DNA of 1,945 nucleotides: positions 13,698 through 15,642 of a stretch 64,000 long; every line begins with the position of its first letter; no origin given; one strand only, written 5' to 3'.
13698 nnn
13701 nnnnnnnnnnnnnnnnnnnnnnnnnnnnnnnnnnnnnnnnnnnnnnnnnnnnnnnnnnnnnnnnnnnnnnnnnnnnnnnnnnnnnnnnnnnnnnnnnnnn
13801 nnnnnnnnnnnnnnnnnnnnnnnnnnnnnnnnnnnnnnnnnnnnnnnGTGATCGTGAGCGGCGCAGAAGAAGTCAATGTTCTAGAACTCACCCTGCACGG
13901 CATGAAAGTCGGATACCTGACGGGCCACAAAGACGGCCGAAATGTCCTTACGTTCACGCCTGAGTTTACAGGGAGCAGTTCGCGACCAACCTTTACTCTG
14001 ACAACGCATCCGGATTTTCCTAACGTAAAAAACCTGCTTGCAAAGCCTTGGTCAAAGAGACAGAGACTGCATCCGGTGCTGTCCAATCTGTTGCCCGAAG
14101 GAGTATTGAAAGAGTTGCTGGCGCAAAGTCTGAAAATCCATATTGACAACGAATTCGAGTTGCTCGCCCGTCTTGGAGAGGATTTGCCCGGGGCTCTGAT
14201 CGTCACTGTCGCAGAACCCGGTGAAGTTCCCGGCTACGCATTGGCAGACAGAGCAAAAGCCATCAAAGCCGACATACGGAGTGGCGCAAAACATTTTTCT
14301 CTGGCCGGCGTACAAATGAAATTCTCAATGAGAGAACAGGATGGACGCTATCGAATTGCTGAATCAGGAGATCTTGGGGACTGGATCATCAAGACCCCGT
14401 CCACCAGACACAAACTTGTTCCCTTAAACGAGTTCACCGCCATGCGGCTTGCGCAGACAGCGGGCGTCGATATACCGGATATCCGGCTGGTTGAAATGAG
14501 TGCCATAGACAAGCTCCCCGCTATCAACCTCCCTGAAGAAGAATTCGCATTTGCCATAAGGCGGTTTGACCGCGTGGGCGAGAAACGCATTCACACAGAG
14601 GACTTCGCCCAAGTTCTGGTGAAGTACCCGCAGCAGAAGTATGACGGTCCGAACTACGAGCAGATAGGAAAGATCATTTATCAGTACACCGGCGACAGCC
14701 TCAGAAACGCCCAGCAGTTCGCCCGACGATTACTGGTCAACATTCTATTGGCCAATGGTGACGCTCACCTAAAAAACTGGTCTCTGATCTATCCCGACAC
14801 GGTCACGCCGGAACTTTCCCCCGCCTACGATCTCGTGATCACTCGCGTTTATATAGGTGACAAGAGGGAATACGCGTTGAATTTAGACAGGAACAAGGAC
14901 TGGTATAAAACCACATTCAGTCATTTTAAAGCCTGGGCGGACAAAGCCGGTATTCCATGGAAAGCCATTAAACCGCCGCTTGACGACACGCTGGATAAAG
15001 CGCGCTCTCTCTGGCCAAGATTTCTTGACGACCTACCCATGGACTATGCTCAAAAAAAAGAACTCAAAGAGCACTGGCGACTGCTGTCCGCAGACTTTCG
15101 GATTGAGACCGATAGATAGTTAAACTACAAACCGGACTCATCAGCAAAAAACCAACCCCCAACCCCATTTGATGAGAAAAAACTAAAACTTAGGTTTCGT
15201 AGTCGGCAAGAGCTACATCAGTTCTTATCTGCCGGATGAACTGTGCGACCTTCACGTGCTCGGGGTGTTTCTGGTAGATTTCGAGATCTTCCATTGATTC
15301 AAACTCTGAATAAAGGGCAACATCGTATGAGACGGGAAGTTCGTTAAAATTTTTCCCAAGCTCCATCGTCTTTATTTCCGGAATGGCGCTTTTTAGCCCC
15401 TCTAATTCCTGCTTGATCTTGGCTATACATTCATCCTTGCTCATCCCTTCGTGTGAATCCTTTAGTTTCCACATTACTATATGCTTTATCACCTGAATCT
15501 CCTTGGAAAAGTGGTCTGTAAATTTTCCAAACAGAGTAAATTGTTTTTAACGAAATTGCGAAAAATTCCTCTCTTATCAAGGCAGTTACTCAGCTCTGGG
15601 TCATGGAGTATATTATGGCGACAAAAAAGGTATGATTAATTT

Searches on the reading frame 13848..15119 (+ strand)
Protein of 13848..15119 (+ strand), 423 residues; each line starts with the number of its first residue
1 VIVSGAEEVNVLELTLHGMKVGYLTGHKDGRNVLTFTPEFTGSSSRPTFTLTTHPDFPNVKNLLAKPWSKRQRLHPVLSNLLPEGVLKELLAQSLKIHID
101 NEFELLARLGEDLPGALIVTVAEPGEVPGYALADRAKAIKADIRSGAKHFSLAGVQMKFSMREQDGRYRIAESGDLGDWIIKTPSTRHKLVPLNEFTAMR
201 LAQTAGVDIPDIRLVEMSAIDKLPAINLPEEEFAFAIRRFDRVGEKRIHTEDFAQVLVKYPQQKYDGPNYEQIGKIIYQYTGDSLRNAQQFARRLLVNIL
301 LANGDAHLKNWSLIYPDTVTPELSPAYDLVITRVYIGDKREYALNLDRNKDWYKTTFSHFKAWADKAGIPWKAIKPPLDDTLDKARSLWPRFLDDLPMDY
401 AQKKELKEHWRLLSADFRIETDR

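Call 8: search_protein_families(library=pfam, proteins=[window:13848-15119:+], max_evalue=0.001)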
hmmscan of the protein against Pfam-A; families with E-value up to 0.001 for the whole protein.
window:13848-15119:+ (423 aa): 2 families
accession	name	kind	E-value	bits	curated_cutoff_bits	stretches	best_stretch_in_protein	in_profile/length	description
PF07804.18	HipA_C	-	4e-48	164.3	30.5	1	150-389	1-213/213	HipA-like C-terminal domain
PF13657.11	Couple_hipA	-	3.8e-16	59.9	22.5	1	13-119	2-98/99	HipA N-terminal domain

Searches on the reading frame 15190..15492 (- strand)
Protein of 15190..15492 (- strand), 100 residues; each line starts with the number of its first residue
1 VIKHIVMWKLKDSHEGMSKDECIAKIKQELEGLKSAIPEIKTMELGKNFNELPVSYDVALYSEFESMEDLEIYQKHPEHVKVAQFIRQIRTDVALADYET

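Call 8: search_protein_families(library=pfam, proteins=[window:15190-15492:-], max_evalue=0.001)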
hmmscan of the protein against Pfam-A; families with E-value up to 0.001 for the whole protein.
window:15190-15492:- (100 aa): 1 family
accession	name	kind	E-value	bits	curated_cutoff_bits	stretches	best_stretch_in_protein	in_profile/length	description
PF07876.18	Dabb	-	5.6e-27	94.7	25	1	2-99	1-95/96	Stress responsive A/B Barrel Domain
